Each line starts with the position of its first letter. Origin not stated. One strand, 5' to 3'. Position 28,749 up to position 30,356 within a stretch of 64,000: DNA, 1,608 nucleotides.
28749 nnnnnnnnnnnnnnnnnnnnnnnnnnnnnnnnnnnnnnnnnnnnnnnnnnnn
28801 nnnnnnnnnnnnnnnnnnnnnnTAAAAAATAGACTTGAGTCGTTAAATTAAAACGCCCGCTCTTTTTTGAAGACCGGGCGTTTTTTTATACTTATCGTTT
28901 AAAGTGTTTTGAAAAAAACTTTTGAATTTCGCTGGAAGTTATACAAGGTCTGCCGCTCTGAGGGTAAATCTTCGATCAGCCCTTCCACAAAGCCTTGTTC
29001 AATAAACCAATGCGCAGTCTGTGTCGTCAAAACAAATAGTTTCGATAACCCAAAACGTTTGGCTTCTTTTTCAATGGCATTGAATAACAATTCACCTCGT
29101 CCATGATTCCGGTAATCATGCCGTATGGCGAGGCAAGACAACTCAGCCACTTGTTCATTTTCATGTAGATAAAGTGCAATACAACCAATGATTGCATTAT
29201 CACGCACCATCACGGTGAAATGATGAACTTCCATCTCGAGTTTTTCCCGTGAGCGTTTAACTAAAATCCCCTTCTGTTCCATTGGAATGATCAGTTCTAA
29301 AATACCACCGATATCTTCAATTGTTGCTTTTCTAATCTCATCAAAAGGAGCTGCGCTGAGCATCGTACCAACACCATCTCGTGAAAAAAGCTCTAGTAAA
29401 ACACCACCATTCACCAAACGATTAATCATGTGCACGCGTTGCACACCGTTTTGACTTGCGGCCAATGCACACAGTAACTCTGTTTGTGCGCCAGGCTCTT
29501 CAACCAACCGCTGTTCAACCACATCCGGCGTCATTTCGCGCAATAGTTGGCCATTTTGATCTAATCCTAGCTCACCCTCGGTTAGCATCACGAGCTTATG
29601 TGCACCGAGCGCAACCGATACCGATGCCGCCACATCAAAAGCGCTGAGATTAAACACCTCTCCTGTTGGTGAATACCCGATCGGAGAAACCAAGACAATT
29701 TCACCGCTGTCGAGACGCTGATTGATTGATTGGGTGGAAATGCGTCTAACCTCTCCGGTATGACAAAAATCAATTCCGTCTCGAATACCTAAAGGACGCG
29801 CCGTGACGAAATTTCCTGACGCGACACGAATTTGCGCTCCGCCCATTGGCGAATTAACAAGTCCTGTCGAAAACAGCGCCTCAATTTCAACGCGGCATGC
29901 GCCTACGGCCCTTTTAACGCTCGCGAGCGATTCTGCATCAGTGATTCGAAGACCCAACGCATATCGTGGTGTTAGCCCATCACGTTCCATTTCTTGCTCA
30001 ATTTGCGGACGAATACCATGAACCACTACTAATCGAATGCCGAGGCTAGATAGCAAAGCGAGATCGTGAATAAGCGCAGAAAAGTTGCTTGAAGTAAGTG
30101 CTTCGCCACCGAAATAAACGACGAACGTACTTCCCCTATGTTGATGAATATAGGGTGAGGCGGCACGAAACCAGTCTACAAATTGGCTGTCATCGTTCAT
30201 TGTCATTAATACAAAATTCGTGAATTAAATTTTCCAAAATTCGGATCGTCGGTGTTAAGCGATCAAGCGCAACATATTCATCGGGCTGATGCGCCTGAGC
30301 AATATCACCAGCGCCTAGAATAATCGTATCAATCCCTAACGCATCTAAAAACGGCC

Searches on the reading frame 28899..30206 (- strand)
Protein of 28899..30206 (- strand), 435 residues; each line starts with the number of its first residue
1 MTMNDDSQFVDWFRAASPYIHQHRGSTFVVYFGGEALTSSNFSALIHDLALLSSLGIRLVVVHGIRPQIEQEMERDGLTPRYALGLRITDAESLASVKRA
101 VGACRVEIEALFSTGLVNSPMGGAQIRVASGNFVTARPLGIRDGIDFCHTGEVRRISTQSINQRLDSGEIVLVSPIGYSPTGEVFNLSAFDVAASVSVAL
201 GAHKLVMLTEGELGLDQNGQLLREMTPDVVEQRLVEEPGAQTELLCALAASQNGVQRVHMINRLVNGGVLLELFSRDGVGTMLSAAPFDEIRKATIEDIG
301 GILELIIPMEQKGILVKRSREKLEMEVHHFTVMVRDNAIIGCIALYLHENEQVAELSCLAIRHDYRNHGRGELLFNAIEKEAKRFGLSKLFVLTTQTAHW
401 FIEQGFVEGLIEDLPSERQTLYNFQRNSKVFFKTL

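Call 11: search_protein_families(library=pfam, proteins=[window:28899-30206:-])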
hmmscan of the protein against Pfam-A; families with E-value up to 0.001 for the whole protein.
window:28899-30206:- (435 aa): 5 families
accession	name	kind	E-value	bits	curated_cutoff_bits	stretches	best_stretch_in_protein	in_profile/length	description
PF00696.33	AA_kinase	-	9.9e-24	84.8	24.9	1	27-262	2-234/234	Amino acid kinase family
PF00583.31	Acetyltransf_1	-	2.8e-11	44.1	20.7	1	322-397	24-102/116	Acetyltransferase (GNAT) family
PF13508.13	Acetyltransf_7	-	1.7e-09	38.3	27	1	328-408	3-84/84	Acetyltransferase (GNAT) domain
PF23209.2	IDM1_C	-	2.6e-06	28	33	1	318-406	23-112/140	Increased DNA methylation 1, C-terminal domain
PF13673.13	Acetyltransf_10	-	2.7e-06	27.8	23.6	1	318-401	21-101/128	Acetyltransferase (GNAT) domain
